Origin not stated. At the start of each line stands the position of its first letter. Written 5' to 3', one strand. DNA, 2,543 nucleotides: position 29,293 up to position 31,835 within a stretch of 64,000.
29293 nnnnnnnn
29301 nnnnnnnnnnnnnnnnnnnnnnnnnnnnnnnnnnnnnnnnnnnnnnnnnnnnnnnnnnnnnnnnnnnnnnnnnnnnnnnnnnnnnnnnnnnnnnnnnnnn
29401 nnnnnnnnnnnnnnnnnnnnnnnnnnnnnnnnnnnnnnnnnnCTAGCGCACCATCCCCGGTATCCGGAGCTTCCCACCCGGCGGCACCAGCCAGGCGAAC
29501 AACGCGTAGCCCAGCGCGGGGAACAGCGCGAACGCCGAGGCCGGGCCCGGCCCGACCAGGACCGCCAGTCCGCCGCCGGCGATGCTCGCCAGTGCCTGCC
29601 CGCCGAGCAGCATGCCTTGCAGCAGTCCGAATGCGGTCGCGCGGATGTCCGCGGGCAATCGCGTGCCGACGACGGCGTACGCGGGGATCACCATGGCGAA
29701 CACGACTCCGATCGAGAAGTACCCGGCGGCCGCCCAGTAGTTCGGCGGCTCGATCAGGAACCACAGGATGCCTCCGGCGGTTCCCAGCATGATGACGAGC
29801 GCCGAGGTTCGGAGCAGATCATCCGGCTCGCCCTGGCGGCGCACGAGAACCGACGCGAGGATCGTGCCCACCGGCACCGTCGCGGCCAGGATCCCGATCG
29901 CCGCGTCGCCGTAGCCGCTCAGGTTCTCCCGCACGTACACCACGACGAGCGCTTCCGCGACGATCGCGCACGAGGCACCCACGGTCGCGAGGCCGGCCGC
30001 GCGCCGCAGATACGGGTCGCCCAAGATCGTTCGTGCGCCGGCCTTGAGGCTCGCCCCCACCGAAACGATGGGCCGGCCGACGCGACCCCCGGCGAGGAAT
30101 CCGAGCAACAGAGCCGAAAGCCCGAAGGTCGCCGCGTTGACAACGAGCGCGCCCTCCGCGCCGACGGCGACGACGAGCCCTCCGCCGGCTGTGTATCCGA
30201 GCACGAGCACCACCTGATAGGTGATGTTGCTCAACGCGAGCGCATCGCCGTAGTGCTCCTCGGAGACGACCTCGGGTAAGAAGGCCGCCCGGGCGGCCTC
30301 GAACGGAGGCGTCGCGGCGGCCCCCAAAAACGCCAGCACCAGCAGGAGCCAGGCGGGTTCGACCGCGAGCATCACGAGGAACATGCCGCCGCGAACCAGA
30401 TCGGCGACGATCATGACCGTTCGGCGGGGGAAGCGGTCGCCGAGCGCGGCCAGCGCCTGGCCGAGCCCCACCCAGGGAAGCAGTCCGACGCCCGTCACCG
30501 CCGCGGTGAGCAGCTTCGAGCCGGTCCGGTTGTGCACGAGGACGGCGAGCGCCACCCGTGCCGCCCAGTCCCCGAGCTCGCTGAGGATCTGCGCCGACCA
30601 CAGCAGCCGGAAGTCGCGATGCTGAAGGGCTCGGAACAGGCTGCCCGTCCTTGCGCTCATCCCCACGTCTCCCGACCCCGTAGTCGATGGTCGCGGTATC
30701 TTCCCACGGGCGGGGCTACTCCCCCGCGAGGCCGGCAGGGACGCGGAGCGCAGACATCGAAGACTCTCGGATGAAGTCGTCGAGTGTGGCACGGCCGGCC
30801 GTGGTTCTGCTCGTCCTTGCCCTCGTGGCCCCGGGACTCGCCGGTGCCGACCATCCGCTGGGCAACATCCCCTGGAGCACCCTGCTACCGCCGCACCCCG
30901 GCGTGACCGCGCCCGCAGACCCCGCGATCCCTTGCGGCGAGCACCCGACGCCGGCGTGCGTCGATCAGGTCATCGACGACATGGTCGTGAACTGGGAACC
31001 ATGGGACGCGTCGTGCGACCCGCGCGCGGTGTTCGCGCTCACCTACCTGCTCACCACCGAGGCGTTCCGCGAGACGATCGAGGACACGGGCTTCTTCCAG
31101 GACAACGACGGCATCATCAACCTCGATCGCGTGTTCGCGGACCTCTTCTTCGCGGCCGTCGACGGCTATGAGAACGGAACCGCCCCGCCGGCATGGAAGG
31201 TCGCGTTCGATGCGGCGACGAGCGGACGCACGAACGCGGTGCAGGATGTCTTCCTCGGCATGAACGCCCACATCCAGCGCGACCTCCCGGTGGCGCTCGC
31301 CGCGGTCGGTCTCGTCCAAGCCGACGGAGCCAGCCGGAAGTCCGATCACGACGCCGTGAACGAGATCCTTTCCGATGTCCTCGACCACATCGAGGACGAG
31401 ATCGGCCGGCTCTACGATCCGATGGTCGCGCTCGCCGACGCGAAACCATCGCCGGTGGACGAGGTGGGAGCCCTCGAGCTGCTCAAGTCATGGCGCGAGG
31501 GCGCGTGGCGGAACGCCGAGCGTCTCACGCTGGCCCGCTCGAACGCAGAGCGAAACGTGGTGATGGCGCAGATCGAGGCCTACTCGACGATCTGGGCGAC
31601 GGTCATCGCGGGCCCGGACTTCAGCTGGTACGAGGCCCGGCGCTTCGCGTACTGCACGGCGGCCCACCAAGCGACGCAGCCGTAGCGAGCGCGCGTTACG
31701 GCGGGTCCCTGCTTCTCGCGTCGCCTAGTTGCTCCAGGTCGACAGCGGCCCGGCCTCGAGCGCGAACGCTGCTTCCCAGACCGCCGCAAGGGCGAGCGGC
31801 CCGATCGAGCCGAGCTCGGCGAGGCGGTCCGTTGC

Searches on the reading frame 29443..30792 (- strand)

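Call 14: search_protein_families(library=pfam, proteins=[window:29443-30792:-])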
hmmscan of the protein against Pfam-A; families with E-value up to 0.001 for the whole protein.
window:29443-30792:- (449 aa): 2 families
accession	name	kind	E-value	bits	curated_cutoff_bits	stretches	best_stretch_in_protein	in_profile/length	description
PF07690.21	MFS_1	-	2.4e-20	73.2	33.4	1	64-390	1-334/347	Major Facilitator Superfamily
PF05977.19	MFS_3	-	2.2e-15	56.5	27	1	53-410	4-367/524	Transmembrane secretion effector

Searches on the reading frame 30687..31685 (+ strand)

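Call 14: search_protein_families(library=pfam, proteins=[window:30687-31685:+])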
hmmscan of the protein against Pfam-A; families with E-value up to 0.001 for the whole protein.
window:30687-31685:+ (332 aa): 1 family
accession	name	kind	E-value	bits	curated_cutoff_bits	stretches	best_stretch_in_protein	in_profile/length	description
PF19458.4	DUF5995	-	1.5e-55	188.3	27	1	92-308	1-223/225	Family of unknown function (DUF5995)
